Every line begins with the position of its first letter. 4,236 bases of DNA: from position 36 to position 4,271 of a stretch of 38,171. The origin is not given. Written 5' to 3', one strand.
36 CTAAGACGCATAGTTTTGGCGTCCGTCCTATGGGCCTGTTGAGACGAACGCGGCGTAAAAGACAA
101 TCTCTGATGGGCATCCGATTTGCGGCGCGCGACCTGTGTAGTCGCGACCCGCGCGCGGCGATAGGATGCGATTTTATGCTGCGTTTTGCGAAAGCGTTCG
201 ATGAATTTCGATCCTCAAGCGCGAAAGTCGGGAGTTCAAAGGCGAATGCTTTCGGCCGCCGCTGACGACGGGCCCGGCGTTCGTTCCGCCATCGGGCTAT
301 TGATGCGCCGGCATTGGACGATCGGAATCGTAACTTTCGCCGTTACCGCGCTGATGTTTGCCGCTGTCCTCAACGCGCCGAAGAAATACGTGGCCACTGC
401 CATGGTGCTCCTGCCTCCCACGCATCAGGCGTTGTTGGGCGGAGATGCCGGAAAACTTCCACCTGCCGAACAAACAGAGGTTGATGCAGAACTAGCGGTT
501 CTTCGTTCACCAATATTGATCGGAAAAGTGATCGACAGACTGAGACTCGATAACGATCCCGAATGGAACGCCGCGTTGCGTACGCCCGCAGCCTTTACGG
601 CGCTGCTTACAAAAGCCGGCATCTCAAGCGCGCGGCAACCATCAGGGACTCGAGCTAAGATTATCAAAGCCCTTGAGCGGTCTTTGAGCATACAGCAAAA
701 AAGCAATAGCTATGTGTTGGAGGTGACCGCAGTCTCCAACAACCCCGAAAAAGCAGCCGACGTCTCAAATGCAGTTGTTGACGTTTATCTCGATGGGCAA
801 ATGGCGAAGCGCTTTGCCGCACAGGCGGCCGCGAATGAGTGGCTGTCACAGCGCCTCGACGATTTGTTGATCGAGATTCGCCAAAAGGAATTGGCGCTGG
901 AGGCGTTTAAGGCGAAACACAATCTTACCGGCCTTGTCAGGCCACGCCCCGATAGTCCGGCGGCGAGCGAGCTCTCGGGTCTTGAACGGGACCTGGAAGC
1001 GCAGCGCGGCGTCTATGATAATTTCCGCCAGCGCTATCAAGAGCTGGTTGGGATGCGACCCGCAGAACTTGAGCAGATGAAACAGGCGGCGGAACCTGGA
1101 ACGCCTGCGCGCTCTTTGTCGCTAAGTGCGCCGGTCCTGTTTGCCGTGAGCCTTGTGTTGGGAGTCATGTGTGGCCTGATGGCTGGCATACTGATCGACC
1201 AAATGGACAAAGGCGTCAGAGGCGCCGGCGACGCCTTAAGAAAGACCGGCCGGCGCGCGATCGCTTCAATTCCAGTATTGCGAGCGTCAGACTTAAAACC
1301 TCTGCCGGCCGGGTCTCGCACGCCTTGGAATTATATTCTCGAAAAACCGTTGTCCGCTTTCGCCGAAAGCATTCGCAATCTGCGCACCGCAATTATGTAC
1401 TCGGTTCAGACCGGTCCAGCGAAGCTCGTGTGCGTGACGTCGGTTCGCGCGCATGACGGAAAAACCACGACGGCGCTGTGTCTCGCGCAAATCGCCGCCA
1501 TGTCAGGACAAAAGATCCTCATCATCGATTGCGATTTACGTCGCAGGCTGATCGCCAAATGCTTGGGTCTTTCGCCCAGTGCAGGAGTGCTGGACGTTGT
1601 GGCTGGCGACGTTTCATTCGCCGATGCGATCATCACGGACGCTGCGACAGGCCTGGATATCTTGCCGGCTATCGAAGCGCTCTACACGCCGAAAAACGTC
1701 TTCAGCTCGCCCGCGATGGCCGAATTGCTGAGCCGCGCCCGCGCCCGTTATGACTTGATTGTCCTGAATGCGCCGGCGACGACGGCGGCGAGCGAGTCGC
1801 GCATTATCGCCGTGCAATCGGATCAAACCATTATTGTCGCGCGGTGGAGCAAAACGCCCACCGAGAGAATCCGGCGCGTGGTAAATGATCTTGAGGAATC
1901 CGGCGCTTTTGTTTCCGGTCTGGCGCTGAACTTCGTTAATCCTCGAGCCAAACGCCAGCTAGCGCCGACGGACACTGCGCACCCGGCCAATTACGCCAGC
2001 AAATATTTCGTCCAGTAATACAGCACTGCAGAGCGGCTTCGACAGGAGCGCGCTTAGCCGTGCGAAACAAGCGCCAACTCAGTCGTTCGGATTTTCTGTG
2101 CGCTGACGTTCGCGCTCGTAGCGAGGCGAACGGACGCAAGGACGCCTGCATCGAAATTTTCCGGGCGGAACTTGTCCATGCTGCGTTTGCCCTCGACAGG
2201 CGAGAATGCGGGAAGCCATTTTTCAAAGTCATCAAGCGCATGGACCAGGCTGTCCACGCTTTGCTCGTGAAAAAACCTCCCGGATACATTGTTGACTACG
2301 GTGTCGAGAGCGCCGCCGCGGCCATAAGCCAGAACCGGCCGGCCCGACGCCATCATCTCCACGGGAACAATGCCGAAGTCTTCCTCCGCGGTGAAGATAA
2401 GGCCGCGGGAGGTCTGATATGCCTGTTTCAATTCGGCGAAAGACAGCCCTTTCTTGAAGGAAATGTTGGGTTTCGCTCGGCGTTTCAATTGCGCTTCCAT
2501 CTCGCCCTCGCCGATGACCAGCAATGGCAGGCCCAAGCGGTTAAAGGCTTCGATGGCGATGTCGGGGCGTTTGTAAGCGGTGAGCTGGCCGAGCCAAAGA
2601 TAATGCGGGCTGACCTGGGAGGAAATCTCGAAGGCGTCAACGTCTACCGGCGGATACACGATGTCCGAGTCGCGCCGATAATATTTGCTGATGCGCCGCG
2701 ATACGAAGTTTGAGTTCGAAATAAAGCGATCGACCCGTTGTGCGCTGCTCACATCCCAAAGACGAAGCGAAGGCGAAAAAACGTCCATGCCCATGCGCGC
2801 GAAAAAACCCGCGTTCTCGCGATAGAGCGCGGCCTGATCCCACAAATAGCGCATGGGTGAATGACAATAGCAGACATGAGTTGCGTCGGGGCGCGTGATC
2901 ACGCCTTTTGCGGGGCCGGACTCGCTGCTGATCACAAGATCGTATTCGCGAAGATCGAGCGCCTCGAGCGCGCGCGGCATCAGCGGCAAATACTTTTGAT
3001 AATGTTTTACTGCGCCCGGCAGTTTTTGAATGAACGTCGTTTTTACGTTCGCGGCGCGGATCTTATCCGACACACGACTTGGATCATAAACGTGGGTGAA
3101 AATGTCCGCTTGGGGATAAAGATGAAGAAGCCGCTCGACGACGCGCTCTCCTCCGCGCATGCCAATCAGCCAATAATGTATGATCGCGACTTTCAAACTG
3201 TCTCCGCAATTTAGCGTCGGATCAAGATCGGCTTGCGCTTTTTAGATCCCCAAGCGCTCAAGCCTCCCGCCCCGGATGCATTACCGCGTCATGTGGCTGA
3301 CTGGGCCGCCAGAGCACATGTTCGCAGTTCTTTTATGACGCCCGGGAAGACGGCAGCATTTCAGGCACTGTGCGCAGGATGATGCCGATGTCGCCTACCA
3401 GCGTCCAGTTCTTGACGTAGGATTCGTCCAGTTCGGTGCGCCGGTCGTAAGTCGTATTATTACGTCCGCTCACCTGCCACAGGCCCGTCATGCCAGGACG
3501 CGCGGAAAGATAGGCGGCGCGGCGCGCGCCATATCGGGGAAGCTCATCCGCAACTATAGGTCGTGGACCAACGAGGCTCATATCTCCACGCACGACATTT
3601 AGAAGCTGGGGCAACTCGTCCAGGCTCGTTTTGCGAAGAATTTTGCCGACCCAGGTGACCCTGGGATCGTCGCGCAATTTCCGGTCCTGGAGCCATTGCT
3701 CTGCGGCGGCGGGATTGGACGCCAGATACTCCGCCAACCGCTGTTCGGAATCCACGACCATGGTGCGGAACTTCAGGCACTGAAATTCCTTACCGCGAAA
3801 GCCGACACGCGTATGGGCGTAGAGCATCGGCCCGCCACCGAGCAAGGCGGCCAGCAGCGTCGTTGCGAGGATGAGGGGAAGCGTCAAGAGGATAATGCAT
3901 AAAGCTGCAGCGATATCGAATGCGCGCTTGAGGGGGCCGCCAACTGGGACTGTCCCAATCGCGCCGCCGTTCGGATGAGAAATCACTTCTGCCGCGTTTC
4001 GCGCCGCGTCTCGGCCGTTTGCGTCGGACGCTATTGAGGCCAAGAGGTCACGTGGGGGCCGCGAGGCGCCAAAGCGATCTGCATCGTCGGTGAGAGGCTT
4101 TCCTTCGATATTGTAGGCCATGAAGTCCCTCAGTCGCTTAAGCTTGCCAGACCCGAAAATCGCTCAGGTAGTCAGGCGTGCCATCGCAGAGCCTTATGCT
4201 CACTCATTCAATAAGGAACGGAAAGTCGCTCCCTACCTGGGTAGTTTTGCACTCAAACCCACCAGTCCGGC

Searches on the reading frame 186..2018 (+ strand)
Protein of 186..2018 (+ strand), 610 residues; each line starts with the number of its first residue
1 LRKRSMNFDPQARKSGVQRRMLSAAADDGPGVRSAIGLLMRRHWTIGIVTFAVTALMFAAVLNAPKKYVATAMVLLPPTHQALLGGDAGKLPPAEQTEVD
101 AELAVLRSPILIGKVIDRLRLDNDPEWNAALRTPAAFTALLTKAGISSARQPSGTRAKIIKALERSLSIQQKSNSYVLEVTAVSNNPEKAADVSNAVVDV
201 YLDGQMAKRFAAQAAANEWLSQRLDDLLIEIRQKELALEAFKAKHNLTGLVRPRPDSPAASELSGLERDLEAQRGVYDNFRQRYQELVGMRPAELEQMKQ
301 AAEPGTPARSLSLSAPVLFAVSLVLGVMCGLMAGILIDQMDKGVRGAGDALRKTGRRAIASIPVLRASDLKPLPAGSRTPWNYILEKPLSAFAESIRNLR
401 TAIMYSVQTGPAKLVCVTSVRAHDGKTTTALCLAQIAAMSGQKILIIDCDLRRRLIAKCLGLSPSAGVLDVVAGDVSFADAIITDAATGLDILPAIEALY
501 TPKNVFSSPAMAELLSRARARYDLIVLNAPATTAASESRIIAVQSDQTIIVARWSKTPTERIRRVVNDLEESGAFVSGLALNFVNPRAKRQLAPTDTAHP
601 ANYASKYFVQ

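Call 7: search_protein_families(library=pfam, proteins=[window:186-2018:+], max_evalue=0.01)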
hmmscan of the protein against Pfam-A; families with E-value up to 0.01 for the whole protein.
window:186-2018:+ (610 aa): 4 families
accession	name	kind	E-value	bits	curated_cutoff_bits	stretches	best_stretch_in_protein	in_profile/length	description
PF13614.12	AAA_31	-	2.5e-11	44.3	27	1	413-567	2-162/177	AAA domain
PF02706.20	Wzz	-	9.6e-08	32.7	25.5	1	37-118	10-90/91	Chain length determinant protein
PF01656.29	CbiA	-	2.7e-05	24.6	25.4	1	417-558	3-54/125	CobQ/CobB/MinD/ParA nucleotide binding domain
PF09140.17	MipZ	-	0.008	16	20.7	0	418-534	6-112/262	ATPase MipZ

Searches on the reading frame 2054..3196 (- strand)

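Call 6: search_protein_families(library=pfam, proteins=[window:2054-3196:-], max_evalue=0.01)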
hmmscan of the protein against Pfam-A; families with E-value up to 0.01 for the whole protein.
window:2054-3196:- (380 aa): 3 families
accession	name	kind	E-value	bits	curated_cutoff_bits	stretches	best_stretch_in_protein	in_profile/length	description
PF00534.26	Glycos_transf_1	-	2.7e-18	66.5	26.4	1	199-325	18-156/172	Glycosyl transferases group 1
PF13692.12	Glyco_trans_1_4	-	6.1e-14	52.9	27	1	197-322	2-137/142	Glycosyl transferases group 1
PF13439.12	Glyco_transf_4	-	5.9e-11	43.1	28.5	1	14-187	2-169/170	Glycosyltransferase Family 4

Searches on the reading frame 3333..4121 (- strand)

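Call 6: search_protein_families(library=pfam, proteins=[window:3333-4121:-], max_evalue=0.01)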
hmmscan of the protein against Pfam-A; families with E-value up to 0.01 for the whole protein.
window:3333-4121:- (262 aa): 1 family
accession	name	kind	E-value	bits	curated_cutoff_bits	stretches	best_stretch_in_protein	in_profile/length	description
PF02397.22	Bac_transf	-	5.1e-61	205.8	27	1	65-256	1-178/179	Bacterial sugar transferase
